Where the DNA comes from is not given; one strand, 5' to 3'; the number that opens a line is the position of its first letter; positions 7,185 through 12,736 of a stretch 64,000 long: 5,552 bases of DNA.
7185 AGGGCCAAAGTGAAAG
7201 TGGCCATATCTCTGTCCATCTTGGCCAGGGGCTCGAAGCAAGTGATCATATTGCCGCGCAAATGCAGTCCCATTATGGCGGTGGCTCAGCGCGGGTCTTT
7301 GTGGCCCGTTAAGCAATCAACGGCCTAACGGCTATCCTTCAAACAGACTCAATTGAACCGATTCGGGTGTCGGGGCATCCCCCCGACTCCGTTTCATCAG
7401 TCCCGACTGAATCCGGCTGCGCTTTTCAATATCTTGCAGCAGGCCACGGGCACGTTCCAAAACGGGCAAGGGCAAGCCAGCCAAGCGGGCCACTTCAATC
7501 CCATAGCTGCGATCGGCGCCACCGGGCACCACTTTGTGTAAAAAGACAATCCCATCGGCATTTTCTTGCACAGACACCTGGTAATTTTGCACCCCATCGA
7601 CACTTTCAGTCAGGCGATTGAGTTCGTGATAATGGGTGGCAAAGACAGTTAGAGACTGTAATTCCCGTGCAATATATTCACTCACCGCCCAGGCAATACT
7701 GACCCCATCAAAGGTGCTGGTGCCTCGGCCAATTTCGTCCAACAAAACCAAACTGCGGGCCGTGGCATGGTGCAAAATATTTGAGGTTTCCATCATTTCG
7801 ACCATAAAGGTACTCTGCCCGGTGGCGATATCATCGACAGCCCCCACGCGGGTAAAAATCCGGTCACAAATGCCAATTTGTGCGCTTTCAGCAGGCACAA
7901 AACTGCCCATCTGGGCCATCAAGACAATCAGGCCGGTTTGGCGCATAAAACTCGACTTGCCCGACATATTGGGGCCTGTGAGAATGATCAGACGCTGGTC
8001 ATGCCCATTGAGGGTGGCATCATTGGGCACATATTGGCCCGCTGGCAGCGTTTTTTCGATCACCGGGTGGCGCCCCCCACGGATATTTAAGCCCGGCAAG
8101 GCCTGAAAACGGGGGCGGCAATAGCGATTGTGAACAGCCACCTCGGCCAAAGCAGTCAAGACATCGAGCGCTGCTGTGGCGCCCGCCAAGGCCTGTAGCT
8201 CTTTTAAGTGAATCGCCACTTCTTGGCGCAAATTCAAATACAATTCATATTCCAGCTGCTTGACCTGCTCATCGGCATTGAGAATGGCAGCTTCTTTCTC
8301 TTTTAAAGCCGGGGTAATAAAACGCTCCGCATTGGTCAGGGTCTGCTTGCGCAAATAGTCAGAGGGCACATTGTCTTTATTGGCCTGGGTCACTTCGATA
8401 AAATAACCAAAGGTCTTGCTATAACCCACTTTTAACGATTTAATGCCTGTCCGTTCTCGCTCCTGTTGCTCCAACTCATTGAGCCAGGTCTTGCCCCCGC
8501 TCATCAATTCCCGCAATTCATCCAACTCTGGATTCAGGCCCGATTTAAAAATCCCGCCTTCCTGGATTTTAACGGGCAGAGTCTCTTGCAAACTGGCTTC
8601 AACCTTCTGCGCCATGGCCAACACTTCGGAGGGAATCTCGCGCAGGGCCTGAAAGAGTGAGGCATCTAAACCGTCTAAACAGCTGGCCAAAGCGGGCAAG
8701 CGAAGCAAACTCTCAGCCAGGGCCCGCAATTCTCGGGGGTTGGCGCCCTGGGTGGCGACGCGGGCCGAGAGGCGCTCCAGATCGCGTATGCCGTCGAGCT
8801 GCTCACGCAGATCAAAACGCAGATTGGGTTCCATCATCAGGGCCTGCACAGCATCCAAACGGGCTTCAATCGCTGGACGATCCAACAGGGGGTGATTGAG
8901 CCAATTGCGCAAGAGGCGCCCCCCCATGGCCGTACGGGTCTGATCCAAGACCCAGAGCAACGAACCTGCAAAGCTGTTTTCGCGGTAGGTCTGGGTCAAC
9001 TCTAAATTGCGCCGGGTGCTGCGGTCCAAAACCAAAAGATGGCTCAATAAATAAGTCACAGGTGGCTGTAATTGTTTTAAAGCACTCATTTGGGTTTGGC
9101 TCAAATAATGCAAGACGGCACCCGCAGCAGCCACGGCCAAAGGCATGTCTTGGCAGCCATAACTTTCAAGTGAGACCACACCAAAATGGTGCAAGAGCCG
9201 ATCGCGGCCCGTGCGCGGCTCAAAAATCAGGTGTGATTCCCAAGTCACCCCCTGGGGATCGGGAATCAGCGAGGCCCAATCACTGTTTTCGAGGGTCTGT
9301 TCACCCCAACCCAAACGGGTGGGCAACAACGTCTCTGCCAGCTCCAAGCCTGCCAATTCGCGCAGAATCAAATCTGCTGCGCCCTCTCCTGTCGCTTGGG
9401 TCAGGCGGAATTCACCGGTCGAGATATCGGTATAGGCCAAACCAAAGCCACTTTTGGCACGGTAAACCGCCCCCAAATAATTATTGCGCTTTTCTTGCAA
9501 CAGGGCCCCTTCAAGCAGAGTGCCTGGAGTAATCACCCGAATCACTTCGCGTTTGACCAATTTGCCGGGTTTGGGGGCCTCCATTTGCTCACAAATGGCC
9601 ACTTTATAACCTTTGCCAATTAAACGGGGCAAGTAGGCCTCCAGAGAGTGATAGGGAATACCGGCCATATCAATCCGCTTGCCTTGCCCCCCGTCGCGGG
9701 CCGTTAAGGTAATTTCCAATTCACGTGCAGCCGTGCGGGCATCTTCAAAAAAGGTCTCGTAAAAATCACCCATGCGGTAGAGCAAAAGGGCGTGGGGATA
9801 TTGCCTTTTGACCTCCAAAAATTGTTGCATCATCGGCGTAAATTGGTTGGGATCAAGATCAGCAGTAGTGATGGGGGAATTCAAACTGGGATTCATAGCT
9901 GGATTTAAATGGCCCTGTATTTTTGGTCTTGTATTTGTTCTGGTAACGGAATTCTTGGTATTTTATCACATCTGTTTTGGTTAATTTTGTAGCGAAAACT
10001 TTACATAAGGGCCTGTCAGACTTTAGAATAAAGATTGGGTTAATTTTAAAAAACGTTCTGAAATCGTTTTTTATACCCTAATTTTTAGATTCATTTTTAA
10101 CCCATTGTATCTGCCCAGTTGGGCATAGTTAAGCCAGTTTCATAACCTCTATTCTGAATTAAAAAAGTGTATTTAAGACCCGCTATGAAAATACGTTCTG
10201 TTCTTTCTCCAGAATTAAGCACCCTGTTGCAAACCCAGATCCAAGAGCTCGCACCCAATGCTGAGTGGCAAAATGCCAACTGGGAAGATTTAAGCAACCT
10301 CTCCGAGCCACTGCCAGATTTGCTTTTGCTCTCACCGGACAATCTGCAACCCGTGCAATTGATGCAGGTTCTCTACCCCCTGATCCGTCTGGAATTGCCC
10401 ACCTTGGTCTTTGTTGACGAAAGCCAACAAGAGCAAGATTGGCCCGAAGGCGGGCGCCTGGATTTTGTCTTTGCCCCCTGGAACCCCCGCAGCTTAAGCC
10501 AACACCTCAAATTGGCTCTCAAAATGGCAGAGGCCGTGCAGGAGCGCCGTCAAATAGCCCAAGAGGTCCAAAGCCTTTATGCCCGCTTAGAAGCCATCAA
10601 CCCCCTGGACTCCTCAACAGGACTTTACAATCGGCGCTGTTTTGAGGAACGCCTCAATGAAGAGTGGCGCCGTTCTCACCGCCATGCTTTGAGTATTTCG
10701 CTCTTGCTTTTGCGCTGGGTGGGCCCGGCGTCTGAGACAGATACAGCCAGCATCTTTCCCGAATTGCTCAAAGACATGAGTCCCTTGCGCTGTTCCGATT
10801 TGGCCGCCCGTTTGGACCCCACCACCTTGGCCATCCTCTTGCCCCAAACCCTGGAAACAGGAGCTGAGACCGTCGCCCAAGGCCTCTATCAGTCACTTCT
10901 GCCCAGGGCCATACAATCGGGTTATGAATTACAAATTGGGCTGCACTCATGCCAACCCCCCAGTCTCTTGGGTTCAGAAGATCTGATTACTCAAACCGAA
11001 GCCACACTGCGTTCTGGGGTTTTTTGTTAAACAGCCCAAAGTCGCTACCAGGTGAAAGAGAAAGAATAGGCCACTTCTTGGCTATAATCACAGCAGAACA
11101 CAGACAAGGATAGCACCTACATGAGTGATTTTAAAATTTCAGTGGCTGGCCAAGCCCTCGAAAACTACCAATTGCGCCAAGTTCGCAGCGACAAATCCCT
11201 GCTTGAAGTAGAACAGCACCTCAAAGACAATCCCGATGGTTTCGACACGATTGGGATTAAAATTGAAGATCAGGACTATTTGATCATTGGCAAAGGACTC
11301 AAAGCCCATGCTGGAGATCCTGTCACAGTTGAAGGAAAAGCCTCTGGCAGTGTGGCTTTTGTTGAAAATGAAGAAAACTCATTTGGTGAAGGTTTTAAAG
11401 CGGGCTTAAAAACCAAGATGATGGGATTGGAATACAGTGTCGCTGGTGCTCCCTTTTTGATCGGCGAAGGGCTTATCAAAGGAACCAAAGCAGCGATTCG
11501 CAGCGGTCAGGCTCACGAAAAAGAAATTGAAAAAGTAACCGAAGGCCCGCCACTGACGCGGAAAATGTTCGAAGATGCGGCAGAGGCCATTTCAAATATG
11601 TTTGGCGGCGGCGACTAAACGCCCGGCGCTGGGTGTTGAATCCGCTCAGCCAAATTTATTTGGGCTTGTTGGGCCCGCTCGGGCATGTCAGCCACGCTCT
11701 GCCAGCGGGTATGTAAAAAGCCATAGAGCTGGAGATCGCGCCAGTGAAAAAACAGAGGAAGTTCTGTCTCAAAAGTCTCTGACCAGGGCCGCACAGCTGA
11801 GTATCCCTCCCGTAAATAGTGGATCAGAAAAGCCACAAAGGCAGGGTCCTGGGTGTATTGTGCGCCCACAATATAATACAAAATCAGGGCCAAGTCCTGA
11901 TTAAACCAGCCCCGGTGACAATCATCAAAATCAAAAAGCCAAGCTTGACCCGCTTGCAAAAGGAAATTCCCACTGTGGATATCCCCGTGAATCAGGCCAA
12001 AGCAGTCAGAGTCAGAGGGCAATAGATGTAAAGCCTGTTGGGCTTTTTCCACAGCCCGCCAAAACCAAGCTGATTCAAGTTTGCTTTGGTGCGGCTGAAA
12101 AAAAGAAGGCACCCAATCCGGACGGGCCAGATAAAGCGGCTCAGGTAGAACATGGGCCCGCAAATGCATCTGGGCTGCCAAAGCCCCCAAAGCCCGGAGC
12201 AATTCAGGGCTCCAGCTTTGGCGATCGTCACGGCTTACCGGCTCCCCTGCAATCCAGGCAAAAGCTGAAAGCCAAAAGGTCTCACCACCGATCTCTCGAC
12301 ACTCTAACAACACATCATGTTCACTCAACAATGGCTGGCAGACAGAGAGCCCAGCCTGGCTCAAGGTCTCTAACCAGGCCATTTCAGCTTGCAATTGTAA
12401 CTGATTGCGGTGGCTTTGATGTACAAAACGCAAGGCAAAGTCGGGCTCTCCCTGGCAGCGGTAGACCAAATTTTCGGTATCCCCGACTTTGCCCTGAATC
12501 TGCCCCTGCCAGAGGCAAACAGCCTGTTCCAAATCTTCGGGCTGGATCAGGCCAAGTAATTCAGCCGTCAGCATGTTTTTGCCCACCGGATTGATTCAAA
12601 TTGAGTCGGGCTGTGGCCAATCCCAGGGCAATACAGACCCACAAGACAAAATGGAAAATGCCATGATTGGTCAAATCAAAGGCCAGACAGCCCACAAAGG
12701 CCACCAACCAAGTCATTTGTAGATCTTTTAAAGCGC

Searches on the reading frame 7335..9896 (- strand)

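Call 19: search_protein_families(library=pfam, proteins=[window:7335-9896:-], max_evalue=0.001)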
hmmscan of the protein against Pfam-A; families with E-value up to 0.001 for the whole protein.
window:7335-9896:- (854 aa): 5 families
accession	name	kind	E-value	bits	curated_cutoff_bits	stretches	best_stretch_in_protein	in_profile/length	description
PF00488.27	MutS_V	-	1e-84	283.7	30.2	1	637-823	1-187/188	MutS domain V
PF05192.23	MutS_III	-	2.1e-51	175.5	34.1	1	293-584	1-194/194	MutS domain III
PF01624.25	MutS_I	-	1.8e-44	151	20.6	1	20-129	1-111/113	MutS domain I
PF05190.23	MutS_IV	-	1.3e-31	109.2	22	1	453-543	1-91/92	MutS family domain IV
PF05188.22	MutS_II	-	1.3e-19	71.3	25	1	139-277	1-133/133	MutS domain II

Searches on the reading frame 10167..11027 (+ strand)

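Call 19: search_protein_families(library=pfam, proteins=[window:10167-11027:+], max_evalue=0.001)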
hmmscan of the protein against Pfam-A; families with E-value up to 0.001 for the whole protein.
window:10167-11027:+ (287 aa): 1 family
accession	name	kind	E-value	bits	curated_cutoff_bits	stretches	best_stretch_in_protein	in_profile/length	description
PF00990.26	GGDEF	-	4.6e-10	39.9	23.8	1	147-182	3-38/161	Diguanylate cyclase, GGDEF domain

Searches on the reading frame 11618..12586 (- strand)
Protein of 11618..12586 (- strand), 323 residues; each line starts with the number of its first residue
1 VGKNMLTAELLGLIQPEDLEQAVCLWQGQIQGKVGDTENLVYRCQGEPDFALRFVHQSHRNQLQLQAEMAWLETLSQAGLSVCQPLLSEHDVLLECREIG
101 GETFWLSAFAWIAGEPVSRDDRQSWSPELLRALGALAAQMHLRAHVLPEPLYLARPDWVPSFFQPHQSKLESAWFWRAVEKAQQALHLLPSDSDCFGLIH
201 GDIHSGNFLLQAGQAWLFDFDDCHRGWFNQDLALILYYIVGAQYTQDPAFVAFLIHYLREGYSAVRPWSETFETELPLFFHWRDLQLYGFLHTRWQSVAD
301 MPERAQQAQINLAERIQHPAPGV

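Call 19: search_protein_families(library=pfam, proteins=[window:11618-12586:-], max_evalue=0.001)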
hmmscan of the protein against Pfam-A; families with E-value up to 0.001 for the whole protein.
window:11618-12586:- (323 aa): 4 families
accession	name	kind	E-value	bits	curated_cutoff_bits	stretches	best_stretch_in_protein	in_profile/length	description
PF01636.29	APH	-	1.7e-23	84.1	23.2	1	35-268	7-239/239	Phosphotransferase enzyme family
PF19974.5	TCAD9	-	3.5e-05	23.6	40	1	193-234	294-336/429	Ternary complex associated domain 9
PF01163.29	RIO1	-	6e-05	23.2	22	0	42-94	30-84/187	RIO domain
PF06293.20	Kdo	-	0.00091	19.2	21.3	0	196-229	137-175/207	Lipopolysaccharide kinase (Kdo/WaaP) family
